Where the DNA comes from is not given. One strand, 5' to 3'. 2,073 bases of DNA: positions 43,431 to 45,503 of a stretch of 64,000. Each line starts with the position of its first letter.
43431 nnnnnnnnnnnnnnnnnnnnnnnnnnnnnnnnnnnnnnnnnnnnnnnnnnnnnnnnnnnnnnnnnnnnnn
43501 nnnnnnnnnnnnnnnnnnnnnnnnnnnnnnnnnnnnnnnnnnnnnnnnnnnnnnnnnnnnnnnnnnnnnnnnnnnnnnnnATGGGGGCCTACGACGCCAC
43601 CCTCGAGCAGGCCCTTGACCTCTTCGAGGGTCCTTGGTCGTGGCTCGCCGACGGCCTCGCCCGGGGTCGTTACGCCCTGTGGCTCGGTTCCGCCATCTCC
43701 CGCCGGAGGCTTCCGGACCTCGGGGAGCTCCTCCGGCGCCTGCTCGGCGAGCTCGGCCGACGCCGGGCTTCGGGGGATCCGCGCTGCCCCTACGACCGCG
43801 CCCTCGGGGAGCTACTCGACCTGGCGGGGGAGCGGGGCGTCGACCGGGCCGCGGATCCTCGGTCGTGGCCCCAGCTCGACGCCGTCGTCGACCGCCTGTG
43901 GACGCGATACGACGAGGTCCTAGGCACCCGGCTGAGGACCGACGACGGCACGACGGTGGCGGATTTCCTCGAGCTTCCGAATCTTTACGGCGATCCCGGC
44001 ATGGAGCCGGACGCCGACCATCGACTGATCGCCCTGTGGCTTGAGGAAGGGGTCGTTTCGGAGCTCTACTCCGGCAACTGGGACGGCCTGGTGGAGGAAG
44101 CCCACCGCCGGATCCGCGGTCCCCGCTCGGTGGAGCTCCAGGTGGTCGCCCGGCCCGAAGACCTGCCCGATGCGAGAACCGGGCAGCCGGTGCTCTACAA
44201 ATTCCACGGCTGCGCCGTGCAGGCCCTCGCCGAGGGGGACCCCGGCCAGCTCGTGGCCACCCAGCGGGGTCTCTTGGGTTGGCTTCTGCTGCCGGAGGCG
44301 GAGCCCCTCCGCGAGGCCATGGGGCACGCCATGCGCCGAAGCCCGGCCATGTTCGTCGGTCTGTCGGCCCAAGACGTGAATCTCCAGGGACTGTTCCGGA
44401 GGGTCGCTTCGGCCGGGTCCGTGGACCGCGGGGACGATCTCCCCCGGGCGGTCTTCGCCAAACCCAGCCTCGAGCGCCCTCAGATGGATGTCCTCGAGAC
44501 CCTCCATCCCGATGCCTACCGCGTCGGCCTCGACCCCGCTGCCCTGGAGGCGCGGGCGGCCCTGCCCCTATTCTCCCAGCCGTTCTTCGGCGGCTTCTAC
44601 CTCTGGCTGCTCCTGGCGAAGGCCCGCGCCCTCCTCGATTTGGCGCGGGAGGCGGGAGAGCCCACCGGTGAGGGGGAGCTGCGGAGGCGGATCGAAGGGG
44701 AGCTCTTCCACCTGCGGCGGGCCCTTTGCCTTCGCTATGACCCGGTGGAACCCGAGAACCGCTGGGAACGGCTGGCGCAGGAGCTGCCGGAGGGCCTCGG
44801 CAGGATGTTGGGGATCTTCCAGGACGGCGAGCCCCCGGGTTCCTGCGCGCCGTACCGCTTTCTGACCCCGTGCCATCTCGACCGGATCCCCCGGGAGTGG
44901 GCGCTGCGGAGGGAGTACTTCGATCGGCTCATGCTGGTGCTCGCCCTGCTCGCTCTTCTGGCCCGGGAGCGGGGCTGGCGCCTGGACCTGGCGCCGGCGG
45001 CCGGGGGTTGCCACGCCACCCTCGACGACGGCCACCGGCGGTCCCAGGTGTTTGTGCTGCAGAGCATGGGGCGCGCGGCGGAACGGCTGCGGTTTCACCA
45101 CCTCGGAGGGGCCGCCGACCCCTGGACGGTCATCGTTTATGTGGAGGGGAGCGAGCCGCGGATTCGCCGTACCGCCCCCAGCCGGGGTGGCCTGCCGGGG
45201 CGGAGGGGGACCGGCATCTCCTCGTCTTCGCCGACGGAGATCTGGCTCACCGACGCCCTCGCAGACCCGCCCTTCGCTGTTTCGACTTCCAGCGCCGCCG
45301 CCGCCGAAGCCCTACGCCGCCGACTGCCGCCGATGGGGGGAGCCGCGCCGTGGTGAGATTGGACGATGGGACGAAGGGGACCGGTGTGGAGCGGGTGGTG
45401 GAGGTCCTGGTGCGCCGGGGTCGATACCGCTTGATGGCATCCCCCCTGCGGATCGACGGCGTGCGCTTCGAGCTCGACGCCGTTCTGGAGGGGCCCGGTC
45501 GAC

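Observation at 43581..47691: Translationally coupled SIR2-like / small protein / SMC-like ATPase operon: candidate Lamassu-type (Sir2-effector) anti-phage system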

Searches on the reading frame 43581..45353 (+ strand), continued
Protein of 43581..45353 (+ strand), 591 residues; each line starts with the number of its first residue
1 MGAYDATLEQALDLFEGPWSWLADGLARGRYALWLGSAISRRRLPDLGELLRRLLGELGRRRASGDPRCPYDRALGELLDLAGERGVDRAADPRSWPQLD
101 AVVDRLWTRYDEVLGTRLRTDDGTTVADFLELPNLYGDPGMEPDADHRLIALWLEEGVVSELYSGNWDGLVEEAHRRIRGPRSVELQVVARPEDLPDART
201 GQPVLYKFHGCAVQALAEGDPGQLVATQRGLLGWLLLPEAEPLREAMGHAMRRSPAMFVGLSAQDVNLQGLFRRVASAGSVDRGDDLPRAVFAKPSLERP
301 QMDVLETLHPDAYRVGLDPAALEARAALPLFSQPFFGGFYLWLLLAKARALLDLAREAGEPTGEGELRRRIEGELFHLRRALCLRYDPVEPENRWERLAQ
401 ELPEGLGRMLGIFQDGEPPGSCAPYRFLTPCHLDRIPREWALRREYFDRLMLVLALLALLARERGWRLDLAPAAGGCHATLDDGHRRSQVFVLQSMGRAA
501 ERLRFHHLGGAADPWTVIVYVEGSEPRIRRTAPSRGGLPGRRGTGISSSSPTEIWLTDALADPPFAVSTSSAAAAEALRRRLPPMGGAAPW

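Call 64: predict_structure(alignment_id=A4)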
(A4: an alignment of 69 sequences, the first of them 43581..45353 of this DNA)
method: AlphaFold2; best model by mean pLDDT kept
length: 591 residues; sequences in the alignment: 69
mean_pLDDT: 85.2   pTM: 0.89
mean pLDDT of the five models: 85.2, 83.7, 83.4, 82.4, 81.9
residues with pLDDT >= 90: 289; 70-90: 228; 50-70: 60; < 50: 14
segments of 3 or more residues with pLDDT < 50: 540-546, 587-591
pLDDT, mean of each block of 10 residues (from residue 1): 86 95 95 92 92 96 88 96 94 97 95 89 86 90 96 95 85 93 85 82 90 89 73 84 92 91 74 86 75 89 90 86 90 94 96 84 73 88 94 94 93 89 90 92 89 90 83 71 75 89 74 76 67 51 53 88 70 78 57 34
secondary structure, 60 per line:
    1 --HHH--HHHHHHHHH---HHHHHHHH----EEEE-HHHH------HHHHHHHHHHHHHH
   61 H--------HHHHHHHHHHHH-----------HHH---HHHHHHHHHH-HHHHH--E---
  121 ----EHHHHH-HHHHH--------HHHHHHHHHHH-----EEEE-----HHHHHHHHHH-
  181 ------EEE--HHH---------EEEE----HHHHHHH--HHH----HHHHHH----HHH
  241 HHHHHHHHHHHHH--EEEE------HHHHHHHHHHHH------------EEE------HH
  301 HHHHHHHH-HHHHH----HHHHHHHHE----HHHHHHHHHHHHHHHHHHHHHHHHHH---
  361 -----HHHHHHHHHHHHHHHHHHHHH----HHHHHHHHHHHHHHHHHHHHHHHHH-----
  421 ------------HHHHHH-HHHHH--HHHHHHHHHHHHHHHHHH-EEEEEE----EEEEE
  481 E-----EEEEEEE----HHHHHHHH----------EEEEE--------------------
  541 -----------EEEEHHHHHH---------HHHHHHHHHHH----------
elements in order: H8-16 H20-27 E32-35 H37-40 H47-61 H70-81 H99-108 H110-114 H126-130 H132-136 H145-155 E161-164 H170-179 E187-189 E204-207 H212-218 H228-233 H238-253 E256-259 H266-277 E290-292 H299-308 H310-314 H319-326 H332-357 H366-386 H391-415 H433-438 H440-444 H447-464 E466-471 E476-481 E487-493 H498-505 E516-520 E552-555 H556-561 H571-581

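Call 67: fold_search(model_id=the predicted structure, library=pdb)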
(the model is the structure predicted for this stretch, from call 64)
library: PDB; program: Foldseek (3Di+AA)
matches with E <= 10: 367; with E <= 0.001: 86
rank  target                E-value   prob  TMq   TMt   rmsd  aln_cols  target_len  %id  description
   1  9v0g_E                2.8e-07  1.00  0.27  0.52   9.4       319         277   20  Helical structure of KomBC Complex (released 2025-12-17)
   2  9v12_i                1.6e-06  1.00  0.28  0.53   9.5       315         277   22  Helical structure of KomBCMUT in complex with dITP and NAD (released 2025-12-24)
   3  8btp_A                1.9e-06  1.00  0.33  0.40   9.3       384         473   13  Helical structure of BcThsA in complex with 1''-3'gc(etheno)ADPR (released 2024-02-21)
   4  8bto_A                2.0e-06  1.00  0.33  0.40   9.1       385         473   13  Helical structure of BcThsA in complex with 1''-3'gcADPR (released 2024-02-21)
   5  8zsf_A                2.5e-06  1.00  0.28  0.58   9.6       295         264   18  CryoEM Helical Structure of KomC (released 2025-12-10)
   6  8jkz_A                4.1e-06  1.00  0.28  0.28  12.7       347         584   16  Cryo-EM structure of the prokaryotic SPARSA system complex (released 2024-01-24)
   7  7uxt_A                4.3e-06  1.00  0.31  0.38   8.5       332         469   14  Crystal structure of ligand-free SeThsA (released 2022-09-07)
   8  8y80_E                4.3e-06  1.00  0.32  0.33  11.4       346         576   15  Cryo-EM structure of the tetrameric SPARSA gRNA-ssDNA complex (released 2024-10-16)
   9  8wc0_B                4.5e-06  1.00  0.28  0.33  14.9       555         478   12  Crystal structure of EcThsA (released 2024-09-18)
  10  8wc0_A                6.6e-06  1.00  0.28  0.34   9.9       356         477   13  Crystal structure of EcThsA (released 2024-09-18)
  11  7uxt_B                7.2e-06  1.00  0.32  0.40   8.3       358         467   14  Crystal structure of ligand-free SeThsA (released 2022-09-07)
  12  8jl0_A                9.6e-06  1.00  0.29  0.30   8.9       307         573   18  Cryo-EM structure of the prokaryotic SPARSA system complex (released 2024-01-24)
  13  8wyc_D                1.2e-05  1.00  0.31  0.61   7.7       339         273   14  Cryo-EM structure of DSR2 (H171A)-tube-NAD+ (partial) complex (released 2024-04-10)
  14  9xvc_E                1.5e-05  1.00  0.32  0.66   6.0       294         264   17  Cryo-EM Helical Structure of the dITP-KomBC(H146N) Complex with NAD Fragments (released 2026-01-21)
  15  9nc9_L                1.8e-05  1.00  0.32  0.26   4.7       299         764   12  Helical assembly of AVAST5 filament (released 2026-02-18)
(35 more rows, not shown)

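Call 76: search_dna_similar(query=window:43581-45353:+, collection=plasmids, mode=protein, max_rows=15)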
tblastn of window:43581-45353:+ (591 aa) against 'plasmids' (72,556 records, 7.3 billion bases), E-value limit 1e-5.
Records with a match: 20; places in all: 20; records where one place covers at least 80% of the query: 0.
Best place of each record, by identity: <60% 20.
By first word of the organism name: Agrobacterium 6; Rhizobium 6; Ensifer 3; Mesorhizobium 2; Methylobacterium 1; Brucella 1; Aminobacter 1.
By predicted mobility (MOB-suite, as given by PLSDB): conjugative 12; non-mobilizable 7; mobilizable 1.
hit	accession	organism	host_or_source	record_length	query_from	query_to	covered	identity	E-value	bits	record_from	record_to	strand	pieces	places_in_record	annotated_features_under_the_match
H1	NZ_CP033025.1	Agrobacterium fabrum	Prunus sp.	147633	3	316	53%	36.0%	1e-26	123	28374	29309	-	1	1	SIR2 family protein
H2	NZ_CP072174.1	Rhizobium sp. AB2/73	Phyla canescens,cell culture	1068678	3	316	53%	34.5%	1e-30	135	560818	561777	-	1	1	record has no annotation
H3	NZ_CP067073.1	Rhizobium sp. AB2/73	Phyla canescens,cell culture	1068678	3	316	53%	34.5%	1e-30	135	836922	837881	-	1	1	record has no annotation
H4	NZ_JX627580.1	Methylobacterium oryzae CBMB20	-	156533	3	313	53%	34.3%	3e-28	128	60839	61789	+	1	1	SIR2 family protein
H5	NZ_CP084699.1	Rhizobium ruizarguesonis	Pisum sativum L.,Cell culture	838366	3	313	53%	34.1%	2e-25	119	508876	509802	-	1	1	SIR2 family protein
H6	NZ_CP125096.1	Agrobacterium fabrum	Raspberry,cell culture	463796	7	313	52%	34.4%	6e-32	139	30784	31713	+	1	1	SIR2 family protein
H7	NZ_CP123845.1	Agrobacterium fabrum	Raspberry,cell culture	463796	7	313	52%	34.4%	6e-32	139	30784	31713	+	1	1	SIR2 family protein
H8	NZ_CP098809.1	Ensifer adhaerens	whole organism,soil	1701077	3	316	53%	33.1%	3e-30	134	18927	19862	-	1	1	none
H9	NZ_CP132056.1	Agrobacterium fabrum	Salix sp.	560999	1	313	53%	33.2%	7e-28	127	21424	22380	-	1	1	SIR2 family protein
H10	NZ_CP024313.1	Rhizobium sp. NXC24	Phaseolus vulgaris,cell culture,plant ...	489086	1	313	53%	32.4%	4e-28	128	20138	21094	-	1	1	SIR2 family protein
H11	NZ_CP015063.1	Mesorhizobium ciceri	Cicer arietinum,Pure Sample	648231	2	313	53%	31.7%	3e-28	128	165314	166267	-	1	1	SIR2 family protein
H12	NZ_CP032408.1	Rhizobium rosettiformans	Isolation,ex cyanobacteria field sample ...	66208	3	313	53%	31.7%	7e-25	117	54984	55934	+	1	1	SIR2 family protein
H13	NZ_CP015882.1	Ensifer adhaerens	silty clay loam soil (pH 6.1)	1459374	3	272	46%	36.1%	6e-27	124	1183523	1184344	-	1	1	none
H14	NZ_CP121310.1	Ensifer adhaerens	bacterial colony,soil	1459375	3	272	46%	36.1%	6e-27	124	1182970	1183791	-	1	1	none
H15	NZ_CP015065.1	Mesorhizobium ciceri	Astragalus pelecinus,Pure Sample,Plant ...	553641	3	313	47%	35.3%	1e-24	140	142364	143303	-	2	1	hypothetical protein (x2)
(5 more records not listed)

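Call 77: search_dna_similar(query=window:43581-45353:+, collection=phages, mode=protein, max_rows=10)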
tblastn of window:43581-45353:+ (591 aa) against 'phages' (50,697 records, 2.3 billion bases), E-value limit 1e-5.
No match.

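Call 79: get_annotated_region(hit=H1, flank=7000)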
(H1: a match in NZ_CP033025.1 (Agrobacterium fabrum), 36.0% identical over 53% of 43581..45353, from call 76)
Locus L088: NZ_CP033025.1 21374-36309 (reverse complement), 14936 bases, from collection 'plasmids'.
description: Agrobacterium fabrum strain 1D132 plasmid pAt1D132b, complete sequence
organism: Agrobacterium fabrum (NCBI taxid 1176649)
taxonomy: Bacteria; Pseudomonadota; Alphaproteobacteria; Hyphomicrobiales; Rhizobiaceae; Agrobacterium; Agrobacterium fabrum
host: -; source: Prunus sp.; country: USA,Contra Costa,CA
typing (MOB-suite, as given by PLSDB): conjugative; replicon rep_cluster_593; relaxase MOBQ; mating-pair formation MPF_T
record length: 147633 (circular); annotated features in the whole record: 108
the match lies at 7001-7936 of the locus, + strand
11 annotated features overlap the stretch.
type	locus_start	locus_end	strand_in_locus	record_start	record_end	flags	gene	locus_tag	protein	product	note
CDS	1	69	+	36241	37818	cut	-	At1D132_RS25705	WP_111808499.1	FAD-dependent oxidoreductase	-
CDS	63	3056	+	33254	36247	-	-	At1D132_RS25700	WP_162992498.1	adenylate/guanylate cyclase domain-containing protein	-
CDS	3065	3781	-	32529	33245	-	-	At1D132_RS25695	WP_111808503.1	hypothetical protein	-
CDS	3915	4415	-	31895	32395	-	-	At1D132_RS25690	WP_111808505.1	hypothetical protein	-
CDS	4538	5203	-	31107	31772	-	-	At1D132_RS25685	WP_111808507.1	hypothetical protein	-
CDS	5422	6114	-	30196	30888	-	-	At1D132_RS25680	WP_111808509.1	Crp/Fnr family transcriptional regulator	GO:0006355 - regulation of DNA-templated transcription [Evidence IEA]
CDS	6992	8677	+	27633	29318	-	-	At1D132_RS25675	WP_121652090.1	SIR2 family protein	-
CDS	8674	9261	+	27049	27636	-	-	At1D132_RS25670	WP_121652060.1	hypothetical protein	-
CDS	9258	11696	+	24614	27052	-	-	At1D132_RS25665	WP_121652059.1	AAA family ATPase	GO:0006302 - double-strand break repair [Evidence IEA]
CDS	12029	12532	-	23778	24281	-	-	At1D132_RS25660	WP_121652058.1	hypothetical protein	-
CDS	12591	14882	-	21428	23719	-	-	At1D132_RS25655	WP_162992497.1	P-loop NTPase fold protein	-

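Call 82: search_solved_structures(query=A4, max_evalue=0.01)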
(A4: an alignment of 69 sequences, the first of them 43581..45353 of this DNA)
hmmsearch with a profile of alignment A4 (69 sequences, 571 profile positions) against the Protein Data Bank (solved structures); distinct sequences matched with E-value up to 0.01: 0.

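Call 86: find_related_loci(query=A8, collection=metagenome_contigs, flank=7000)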
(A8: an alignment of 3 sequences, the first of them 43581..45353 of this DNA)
Query A8 (591 aa) in metagenome_contigs; peptide patterns used: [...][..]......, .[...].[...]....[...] (x = any residue, [..] = any of these).
600 stretches matched a pattern, but none encodes a relative of the query by tblastn (E <= 1e-3).

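Call 87: search_protein_families(library=pfam, proteins=[L088:12591-14882:-, L088:12029-12532:-, L002:6122-7699:+, L002:13134-13805:+], max_evalue=0.1)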
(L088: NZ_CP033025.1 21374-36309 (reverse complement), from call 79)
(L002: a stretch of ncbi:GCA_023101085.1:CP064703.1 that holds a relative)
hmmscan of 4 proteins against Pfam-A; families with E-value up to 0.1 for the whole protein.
L088:12591-14882:- (763 aa): 3 families
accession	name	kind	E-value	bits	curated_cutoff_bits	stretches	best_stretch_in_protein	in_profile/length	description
PF07693.20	KAP_NTPase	-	3.9e-43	148.2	20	1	59-341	2-288/293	KAP family P-loop domain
PF13191.12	AAA_16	-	0.00023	22.2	32.6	1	73-242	20-161/167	AAA ATPase domain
PF13401.12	AAA_22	-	0.0091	16.7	27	1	79-238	7-108/130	AAA domain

L088:12029-12532:- (167 aa): 1 family
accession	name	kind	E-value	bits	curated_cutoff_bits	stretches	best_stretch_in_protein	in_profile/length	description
PF13643.11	DUF4145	-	0.0021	18.5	23.1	1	17-98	5-76/88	Domain of unknown function (DUF4145)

L002:6122-7699:+ (526 aa): 1 family
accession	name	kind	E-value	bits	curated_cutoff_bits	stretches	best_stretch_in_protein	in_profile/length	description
PF00301.25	Rubredoxin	-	0.00018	21.9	23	1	322-341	27-46/47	Rubredoxin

L002:13134-13805:+ (224 aa): 0 families

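Call 90: find_encoding_contigs(protein=P0007, flank=6000, max_places=1)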
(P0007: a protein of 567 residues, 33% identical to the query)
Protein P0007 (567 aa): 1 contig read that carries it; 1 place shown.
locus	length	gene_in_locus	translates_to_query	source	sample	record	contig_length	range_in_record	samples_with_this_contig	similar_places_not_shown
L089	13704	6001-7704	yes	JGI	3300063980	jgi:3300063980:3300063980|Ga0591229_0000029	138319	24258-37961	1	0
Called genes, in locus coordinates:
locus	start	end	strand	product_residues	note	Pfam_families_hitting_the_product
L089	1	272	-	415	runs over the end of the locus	PF13742:tRNA_anti_2, PF01336:tRNA_anti-codon (weak), PF02601:Exonuc_VII_L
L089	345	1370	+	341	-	PF02401:LYTB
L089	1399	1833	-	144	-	PF20177:DUF6542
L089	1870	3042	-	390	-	PF02646:RmuC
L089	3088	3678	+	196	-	PF13302:Acetyltransf_3, PF00583:Acetyltransf_1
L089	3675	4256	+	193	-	PF13302:Acetyltransf_3, PF00583:Acetyltransf_1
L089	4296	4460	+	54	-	PF01783:Ribosomal_L32p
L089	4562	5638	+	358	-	PF01926:MMR_HSR1, PF02421:FeoB_N, PF06071:YchF-GTPase_C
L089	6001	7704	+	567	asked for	PF13289:SIR2_2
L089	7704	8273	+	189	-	-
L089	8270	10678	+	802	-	PF13166:AAA_13 (faint), PF13476:AAA_23, PF02463:SMC_N (weak)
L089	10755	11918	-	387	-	PF26003:Integrase_N_phage, PF00589:Phage_integrase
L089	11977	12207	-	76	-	PF12728:HTH_17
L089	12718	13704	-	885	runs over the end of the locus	PF08751:TrwC, PF01443:Viral_helicase1 (faint), PF13245:AAA_19, PF13401:AAA_22 (faint), PF13604:AAA_30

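Call 91: find_encoding_contigs(protein=P0004, flank=6000, max_places=1)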
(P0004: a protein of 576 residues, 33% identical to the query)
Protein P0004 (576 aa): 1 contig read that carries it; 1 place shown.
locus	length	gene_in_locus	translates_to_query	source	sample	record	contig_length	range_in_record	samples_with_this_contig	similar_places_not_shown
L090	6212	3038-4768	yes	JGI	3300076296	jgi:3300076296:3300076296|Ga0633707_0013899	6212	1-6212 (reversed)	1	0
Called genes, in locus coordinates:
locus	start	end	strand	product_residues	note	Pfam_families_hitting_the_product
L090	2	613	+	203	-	?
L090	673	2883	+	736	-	PF00176:SNF2-rel_dom, PF00270:DEAD (weak), PF04851:ResIII (weak), PF00271:Helicase_C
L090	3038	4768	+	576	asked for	PF13289:SIR2_2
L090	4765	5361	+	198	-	-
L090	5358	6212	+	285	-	?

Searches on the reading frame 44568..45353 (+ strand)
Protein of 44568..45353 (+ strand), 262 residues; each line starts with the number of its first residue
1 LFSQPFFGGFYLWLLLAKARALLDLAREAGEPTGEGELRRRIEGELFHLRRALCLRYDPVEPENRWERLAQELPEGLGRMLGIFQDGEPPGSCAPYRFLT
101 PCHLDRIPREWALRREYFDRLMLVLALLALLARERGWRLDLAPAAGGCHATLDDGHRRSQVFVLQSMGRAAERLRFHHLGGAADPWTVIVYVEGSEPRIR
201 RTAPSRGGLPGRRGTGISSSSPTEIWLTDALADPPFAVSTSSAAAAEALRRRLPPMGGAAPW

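Call 87: search_protein_families(library=pfam, proteins=[window:44568-45353:+], max_evalue=0.1)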
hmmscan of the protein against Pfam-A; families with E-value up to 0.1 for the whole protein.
window:44568-45353:+ (262 aa): 0 families
